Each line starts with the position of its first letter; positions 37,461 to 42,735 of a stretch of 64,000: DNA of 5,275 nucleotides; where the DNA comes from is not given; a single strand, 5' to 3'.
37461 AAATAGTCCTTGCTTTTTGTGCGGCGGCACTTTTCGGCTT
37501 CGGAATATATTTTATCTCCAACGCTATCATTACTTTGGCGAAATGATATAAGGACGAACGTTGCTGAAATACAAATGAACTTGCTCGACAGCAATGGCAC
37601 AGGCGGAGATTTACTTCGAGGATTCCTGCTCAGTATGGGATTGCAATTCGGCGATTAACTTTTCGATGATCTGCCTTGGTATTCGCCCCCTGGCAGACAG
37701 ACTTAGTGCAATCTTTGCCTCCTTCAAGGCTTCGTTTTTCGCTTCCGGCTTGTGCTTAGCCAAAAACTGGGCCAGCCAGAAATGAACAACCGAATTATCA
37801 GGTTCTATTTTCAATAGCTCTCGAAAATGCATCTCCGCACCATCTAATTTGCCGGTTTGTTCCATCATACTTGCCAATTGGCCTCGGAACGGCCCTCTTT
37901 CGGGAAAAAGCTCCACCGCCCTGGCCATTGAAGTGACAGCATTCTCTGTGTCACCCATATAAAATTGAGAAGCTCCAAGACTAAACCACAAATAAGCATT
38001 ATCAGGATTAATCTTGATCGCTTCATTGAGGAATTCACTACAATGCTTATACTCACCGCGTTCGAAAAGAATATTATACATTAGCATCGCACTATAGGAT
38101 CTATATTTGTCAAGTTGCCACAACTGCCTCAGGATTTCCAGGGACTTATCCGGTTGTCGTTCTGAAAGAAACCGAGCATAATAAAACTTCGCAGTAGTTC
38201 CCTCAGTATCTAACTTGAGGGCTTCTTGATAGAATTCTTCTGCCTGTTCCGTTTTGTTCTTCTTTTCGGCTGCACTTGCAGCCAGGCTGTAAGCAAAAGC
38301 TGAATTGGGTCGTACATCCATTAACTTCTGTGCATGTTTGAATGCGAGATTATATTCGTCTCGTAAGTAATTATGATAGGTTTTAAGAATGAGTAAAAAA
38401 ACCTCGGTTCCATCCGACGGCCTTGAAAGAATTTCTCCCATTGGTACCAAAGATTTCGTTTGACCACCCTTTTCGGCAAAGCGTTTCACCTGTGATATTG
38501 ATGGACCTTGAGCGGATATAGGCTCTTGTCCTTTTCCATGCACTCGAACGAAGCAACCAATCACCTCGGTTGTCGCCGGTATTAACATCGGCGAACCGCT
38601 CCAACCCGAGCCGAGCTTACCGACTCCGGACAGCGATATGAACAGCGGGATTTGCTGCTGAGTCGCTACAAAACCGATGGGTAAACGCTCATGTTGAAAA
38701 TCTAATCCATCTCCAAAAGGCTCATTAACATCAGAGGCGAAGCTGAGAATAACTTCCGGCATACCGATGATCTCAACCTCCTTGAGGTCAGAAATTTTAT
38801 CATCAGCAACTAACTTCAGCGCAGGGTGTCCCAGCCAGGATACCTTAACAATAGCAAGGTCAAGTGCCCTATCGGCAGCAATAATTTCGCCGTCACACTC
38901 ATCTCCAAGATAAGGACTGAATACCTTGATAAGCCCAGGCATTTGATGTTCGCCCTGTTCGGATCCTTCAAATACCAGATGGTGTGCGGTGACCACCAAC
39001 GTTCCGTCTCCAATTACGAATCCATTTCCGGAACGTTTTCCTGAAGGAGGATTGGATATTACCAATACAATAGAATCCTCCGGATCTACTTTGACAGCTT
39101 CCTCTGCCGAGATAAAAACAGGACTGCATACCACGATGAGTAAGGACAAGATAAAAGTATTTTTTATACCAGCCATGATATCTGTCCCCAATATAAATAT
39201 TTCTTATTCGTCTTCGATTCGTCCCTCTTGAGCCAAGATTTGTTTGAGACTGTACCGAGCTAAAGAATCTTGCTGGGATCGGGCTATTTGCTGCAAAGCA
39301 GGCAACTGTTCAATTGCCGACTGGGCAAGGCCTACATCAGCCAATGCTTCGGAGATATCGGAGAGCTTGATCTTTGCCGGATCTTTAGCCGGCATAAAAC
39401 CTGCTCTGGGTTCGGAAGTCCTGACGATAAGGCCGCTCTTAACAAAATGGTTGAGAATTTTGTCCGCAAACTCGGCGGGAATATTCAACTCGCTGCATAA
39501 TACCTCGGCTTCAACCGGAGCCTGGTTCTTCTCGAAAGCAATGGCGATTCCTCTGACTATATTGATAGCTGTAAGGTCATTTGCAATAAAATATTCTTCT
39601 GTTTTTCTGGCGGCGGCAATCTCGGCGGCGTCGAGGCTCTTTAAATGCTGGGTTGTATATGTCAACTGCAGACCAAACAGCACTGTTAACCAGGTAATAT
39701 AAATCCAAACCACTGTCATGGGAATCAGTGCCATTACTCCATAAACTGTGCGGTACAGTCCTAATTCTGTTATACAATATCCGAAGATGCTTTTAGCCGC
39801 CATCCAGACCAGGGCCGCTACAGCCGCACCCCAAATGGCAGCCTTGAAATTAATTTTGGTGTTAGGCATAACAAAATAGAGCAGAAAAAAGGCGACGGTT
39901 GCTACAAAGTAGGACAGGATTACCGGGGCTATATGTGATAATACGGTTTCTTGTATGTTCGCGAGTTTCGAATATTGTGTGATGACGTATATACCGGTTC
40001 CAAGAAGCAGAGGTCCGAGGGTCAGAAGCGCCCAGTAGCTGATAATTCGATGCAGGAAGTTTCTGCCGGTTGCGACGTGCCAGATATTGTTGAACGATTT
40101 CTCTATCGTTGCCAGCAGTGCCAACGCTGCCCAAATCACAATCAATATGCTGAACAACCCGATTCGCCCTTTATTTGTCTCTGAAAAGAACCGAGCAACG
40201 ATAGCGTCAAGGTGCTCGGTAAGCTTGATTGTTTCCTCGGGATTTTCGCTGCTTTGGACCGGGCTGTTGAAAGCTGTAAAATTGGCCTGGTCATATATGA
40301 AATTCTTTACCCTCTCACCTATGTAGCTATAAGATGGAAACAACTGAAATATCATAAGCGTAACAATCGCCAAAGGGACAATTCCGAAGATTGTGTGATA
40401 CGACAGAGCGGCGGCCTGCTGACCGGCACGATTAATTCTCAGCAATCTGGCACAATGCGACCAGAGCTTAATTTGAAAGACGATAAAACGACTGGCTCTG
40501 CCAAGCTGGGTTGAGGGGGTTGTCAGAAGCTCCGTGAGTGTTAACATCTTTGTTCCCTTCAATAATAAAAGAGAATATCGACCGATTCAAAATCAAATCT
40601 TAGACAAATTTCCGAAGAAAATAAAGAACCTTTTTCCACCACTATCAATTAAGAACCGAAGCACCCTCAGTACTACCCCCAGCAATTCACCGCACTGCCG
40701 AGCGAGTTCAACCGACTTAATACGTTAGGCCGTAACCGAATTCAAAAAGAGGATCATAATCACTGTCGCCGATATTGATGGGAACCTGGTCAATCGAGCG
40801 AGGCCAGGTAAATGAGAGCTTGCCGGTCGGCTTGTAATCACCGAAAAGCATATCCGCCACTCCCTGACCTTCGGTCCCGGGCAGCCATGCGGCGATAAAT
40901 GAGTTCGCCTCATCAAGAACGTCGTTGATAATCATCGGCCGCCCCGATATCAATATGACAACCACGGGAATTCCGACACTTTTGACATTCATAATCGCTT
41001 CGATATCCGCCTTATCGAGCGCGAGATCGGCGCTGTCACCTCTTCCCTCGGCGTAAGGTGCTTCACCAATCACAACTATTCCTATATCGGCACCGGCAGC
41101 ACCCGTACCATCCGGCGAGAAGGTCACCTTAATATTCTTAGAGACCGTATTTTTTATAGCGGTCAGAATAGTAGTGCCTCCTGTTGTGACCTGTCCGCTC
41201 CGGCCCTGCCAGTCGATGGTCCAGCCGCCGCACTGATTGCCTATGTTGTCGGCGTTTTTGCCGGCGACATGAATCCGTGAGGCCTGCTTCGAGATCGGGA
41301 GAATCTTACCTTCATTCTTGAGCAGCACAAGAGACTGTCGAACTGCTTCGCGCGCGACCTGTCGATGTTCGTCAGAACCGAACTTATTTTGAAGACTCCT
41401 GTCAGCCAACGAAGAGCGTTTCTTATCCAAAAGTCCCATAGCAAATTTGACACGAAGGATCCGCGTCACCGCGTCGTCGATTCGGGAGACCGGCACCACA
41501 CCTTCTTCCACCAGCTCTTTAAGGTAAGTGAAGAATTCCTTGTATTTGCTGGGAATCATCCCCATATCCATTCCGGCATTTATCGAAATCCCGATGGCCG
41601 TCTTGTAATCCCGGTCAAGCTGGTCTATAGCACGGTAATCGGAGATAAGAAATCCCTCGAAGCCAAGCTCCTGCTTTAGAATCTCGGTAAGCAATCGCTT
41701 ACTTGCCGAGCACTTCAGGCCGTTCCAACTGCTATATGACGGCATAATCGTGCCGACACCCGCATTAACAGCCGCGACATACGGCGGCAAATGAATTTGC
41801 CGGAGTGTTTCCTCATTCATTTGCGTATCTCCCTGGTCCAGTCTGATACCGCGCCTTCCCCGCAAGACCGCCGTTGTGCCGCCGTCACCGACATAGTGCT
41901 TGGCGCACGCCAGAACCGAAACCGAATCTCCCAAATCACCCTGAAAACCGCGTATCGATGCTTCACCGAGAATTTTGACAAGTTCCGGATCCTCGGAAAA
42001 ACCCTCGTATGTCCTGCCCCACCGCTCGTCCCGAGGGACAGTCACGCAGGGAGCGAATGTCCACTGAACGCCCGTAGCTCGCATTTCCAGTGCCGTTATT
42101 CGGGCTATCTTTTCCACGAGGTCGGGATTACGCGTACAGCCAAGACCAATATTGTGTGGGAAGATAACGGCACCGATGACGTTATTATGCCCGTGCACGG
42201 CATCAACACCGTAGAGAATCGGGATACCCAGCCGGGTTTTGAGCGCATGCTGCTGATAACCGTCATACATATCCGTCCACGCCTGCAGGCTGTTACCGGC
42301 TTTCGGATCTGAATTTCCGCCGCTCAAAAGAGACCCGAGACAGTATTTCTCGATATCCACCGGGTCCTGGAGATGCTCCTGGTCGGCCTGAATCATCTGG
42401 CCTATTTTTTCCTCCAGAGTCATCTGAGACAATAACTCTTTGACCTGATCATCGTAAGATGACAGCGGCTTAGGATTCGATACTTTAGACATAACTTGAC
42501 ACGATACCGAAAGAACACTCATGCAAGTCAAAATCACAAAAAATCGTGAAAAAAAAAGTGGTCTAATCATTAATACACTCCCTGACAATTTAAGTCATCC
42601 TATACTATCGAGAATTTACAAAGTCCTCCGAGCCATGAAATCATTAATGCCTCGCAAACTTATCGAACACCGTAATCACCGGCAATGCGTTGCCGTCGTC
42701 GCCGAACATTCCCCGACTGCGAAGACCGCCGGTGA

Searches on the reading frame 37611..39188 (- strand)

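Call 64: search_protein_families(library=pfam, proteins=[window:37611-39188:-], max_evalue=0.00001)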
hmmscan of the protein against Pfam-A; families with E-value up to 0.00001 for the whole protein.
window:37611-39188:- (525 aa): 15 families
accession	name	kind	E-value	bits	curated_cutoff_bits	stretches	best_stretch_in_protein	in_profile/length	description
PF07719.23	TPR_2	-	1.7e-16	59.4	27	0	398-430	1-33/34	Tetratricopeptide repeat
PF14559.12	TPR_19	-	7.7e-16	58.6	25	0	341-401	2-62/68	Tetratricopeptide repeat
PF13428.12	TPR_14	-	1.3e-15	56.7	23.5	0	437-474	6-43/44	Tetratricopeptide repeat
PF13181.12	TPR_8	-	3.6e-15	55.2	25.7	0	299-327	3-31/34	Tetratricopeptide repeat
PF13431.12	TPR_17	-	2.1e-14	52.9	24.4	0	387-417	2-32/34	Tetratricopeptide repeat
PF00515.34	TPR_1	-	3.3e-14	52.4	27.8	0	298-327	2-31/34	Tetratricopeptide repeat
PF13414.12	TPR_11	-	6.9e-13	48.5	26.8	1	372-412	2-42/42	TPR repeat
PF23914.1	TPR_CcmH_CycH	-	1.4e-10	41.6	42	1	391-473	43-128/158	Cytochrome c-type biogenesis protein H TPR domain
PF24575.1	TPR_Slam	-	4.8e-09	37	35.2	0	439-480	54-95/104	Surface lipoprotein assembly modifier, N-terminal TPR repeats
PF13424.12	TPR_12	-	9.4e-09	35.8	30.1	0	279-328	26-76/77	Tetratricopeptide repeat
PF13365.12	Trypsin_2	-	1.1e-08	36.4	27.6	1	54-211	1-143/144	Trypsin-like peptidase domain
PF13432.12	TPR_16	-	1.7e-07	32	32.7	0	405-465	4-64/65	Tetratricopeptide repeat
PF13174.12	TPR_6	-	5.4e-07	30.3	26.3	0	402-430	4-32/33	Tetratricopeptide repeat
PF13429.12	TPR_15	-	5.6e-06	26.4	26.2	0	281-361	131-210/280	Tetratricopeptide repeat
PF12895.13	ANAPC3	-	5.9e-06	26.9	27.2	0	352-421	16-79/82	Anaphase-promoting complex, cyclosome, subunit 3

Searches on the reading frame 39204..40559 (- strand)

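Call 64: search_protein_families(library=pfam, proteins=[window:39204-40559:-], max_evalue=0.00001)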
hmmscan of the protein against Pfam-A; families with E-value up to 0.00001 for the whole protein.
window:39204-40559:- (451 aa): 2 families
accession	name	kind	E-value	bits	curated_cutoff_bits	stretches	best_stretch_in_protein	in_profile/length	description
PF03631.20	Virul_fac_BrkB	-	2.4e-46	158.9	33.7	1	46-305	6-257/259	Virulence factor BrkB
PF02082.26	Rrf2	-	4.5e-07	30.5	30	1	340-409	15-84/132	Iron-dependent Transcriptional regulator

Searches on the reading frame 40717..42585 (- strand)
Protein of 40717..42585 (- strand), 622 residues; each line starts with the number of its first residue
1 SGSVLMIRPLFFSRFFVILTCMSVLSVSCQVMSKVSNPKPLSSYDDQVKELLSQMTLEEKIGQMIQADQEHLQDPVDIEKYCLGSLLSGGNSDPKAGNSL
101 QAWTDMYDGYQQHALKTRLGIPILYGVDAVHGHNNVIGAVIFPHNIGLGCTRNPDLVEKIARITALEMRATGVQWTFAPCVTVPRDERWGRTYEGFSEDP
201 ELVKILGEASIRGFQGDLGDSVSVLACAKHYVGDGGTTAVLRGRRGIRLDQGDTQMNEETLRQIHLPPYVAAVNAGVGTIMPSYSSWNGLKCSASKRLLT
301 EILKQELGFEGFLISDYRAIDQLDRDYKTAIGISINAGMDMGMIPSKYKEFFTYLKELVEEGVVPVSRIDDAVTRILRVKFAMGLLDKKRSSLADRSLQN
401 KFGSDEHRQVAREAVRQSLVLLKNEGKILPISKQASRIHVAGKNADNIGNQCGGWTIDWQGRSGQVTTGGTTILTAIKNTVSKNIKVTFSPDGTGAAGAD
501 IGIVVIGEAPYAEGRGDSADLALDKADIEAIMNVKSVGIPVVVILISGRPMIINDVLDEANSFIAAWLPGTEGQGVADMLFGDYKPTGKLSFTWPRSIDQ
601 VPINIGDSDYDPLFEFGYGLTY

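Call 64: search_protein_families(library=pfam, proteins=[window:40717-42585:-], max_evalue=0.00001)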
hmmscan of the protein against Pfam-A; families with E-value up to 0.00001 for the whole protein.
window:40717-42585:- (622 aa): 2 families
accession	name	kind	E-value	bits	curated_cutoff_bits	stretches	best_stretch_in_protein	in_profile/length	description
PF00933.27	Glyco_hydro_3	-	4.2e-74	250.2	27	1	56-379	1-316/316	Glycosyl hydrolase family 3 N terminal domain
PF01915.27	Glyco_hydro_3_C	-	5e-46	157.6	31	1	419-622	1-200/200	Glycosyl hydrolase family 3 C-terminal domain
